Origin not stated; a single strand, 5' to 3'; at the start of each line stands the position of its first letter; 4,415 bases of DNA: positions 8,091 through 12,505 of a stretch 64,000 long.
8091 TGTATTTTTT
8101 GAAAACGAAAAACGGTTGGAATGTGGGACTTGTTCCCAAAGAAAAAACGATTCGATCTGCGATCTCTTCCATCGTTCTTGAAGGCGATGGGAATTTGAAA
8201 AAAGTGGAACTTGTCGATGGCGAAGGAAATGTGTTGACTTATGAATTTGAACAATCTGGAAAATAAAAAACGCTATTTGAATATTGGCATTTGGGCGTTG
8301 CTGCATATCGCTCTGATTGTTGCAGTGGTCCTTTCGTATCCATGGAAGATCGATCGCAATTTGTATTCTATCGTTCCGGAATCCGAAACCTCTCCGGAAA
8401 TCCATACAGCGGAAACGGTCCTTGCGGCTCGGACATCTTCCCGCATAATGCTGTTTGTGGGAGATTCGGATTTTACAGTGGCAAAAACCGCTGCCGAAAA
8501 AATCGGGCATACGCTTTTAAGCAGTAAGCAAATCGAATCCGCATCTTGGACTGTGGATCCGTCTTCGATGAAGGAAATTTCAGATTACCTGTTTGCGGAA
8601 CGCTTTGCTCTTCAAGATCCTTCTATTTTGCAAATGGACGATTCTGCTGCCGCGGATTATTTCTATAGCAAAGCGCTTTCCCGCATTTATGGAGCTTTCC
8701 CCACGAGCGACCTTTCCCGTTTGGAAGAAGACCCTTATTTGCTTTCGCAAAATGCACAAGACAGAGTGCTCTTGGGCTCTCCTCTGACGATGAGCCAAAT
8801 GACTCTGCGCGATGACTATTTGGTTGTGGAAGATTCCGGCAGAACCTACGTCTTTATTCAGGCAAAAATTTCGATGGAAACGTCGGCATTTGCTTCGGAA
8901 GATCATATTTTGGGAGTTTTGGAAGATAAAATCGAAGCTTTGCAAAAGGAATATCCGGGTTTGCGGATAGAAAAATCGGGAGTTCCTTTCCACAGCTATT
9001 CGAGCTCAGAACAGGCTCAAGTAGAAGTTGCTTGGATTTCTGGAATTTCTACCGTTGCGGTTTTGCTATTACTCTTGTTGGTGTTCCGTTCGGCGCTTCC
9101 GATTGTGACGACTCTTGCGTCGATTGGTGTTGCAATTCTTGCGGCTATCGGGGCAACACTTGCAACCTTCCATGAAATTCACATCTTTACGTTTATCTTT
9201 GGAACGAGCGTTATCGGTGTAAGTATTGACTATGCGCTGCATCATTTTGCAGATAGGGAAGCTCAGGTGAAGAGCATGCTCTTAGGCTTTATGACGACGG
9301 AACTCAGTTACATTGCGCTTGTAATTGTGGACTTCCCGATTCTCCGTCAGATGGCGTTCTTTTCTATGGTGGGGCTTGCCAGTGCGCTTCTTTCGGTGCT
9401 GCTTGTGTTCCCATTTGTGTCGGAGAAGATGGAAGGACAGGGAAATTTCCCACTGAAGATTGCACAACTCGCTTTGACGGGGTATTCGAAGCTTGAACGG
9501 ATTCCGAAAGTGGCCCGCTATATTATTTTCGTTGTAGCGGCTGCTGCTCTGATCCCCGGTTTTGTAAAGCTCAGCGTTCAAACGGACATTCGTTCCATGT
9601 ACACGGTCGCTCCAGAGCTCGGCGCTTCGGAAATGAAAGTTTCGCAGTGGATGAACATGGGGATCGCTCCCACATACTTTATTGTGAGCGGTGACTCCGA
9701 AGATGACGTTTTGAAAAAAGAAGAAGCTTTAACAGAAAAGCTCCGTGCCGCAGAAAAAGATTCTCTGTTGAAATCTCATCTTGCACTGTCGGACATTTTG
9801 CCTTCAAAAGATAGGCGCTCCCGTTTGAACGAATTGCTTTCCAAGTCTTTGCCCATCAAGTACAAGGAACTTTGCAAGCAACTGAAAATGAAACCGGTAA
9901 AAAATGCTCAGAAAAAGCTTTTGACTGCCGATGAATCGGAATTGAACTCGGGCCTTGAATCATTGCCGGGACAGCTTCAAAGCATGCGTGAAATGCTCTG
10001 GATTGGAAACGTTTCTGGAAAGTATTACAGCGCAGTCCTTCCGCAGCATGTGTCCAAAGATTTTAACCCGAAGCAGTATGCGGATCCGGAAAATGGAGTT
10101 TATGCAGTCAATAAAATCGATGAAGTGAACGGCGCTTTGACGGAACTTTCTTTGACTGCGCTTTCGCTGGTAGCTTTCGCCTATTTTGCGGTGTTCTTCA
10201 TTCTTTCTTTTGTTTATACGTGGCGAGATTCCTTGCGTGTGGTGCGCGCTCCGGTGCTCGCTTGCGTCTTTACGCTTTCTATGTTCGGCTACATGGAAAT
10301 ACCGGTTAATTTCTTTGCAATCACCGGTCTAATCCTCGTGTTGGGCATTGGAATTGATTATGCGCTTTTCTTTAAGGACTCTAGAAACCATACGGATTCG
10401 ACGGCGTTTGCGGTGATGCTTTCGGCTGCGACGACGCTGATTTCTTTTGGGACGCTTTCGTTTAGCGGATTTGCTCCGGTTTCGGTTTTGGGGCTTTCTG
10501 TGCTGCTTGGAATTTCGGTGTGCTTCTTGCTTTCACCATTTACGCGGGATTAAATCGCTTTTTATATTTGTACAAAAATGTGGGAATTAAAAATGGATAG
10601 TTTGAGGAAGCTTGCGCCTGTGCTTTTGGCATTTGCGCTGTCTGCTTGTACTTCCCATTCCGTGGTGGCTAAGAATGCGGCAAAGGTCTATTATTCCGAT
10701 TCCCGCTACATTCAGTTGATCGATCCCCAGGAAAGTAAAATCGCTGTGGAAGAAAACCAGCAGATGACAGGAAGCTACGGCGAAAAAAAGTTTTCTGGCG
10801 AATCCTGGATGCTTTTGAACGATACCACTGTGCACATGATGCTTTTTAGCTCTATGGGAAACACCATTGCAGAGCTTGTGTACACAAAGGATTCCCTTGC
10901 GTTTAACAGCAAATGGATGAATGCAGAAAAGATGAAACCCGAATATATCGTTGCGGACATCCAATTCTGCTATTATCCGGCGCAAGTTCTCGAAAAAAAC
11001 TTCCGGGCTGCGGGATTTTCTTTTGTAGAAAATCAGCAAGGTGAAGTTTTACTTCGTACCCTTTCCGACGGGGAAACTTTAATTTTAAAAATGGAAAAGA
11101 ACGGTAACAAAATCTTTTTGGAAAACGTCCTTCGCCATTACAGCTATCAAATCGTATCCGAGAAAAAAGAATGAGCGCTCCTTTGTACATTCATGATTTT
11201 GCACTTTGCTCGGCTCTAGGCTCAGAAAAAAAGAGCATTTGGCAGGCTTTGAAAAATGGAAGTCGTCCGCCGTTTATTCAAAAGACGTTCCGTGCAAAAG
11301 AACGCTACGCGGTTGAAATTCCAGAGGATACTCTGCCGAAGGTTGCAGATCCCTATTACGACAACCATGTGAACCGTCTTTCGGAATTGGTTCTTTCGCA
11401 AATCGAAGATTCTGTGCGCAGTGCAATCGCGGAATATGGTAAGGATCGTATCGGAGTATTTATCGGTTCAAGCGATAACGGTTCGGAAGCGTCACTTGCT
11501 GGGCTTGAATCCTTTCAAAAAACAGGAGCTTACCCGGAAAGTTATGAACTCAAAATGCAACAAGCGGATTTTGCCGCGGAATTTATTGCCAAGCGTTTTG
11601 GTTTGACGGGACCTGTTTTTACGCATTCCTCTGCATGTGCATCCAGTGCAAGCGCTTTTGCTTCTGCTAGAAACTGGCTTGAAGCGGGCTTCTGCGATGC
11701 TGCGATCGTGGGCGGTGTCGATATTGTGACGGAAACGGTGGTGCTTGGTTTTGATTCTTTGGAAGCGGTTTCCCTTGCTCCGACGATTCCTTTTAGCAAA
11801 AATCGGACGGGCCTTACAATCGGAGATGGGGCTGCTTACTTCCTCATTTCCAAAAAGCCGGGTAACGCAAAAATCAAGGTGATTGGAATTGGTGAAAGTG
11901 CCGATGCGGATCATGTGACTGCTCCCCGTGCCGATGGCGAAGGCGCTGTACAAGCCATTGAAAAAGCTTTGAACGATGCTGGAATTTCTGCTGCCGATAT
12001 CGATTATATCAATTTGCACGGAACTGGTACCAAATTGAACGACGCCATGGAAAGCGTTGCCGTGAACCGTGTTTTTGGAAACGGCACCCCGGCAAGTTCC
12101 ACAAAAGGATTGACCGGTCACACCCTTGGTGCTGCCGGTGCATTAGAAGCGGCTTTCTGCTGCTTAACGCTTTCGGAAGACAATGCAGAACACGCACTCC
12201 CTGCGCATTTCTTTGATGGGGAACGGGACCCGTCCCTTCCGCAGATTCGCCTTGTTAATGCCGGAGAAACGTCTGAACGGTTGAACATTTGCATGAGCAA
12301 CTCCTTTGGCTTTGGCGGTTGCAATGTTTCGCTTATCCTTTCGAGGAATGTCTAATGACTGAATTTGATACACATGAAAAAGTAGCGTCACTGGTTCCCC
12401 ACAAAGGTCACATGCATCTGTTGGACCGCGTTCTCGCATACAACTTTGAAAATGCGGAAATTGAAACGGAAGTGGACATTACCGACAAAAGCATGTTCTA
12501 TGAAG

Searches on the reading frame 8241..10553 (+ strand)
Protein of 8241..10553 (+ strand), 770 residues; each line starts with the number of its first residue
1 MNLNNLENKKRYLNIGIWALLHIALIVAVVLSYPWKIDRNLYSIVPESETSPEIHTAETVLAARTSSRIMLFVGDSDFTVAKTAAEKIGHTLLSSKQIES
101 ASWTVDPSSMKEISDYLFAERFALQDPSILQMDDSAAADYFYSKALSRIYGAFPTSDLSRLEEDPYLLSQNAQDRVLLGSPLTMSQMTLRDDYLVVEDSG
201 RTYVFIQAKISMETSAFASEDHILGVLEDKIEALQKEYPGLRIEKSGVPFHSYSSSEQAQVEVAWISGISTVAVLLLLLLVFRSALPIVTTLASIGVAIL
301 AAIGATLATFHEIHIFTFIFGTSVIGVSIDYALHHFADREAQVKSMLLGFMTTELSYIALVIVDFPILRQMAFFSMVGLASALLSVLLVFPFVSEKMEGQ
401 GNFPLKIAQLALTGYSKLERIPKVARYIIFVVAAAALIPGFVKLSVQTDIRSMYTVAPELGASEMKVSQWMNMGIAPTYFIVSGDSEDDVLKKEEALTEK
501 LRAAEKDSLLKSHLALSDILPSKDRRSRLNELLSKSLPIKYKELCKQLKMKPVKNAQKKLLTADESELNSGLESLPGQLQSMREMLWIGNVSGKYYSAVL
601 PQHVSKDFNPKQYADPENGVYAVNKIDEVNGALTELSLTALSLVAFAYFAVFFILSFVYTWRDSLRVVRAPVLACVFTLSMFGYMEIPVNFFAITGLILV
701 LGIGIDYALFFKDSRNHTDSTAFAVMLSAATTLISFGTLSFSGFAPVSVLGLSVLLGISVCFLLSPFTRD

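Call 73: search_protein_families(library=pfam, proteins=[window:8241-10553:+], max_evalue=0.00001)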
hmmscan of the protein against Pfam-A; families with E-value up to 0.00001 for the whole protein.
window:8241-10553:+ (770 aa): 1 family
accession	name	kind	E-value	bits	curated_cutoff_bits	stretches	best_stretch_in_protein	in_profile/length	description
PF03176.21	MMPL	-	4e-09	36.3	20.5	1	189-333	75-220/333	MMPL family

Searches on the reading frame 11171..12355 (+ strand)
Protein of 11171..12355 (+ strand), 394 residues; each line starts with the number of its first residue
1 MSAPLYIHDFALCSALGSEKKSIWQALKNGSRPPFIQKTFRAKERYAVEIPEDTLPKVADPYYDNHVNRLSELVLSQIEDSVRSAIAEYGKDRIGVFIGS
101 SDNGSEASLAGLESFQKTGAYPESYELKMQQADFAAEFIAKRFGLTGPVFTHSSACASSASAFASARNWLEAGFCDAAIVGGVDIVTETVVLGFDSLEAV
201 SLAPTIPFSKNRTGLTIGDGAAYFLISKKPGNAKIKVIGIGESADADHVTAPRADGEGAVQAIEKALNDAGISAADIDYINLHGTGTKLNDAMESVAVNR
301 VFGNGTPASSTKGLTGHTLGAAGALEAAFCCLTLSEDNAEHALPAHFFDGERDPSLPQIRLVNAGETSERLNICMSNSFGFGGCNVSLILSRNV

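Call 73: search_protein_families(library=pfam, proteins=[window:11171-12355:+], max_evalue=0.00001)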
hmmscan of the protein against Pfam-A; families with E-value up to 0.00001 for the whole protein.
window:11171-12355:+ (394 aa): 2 families
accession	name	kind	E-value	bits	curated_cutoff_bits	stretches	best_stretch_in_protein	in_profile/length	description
PF02801.28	Ketoacyl-synt_C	-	3.6e-28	98.4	20.8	1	237-337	4-110/119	Beta-ketoacyl synthase, C-terminal domain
PF00109.32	ketoacyl-synt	-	1.2e-22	81.1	20.8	1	90-228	112-248/252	Beta-ketoacyl synthase, N-terminal domain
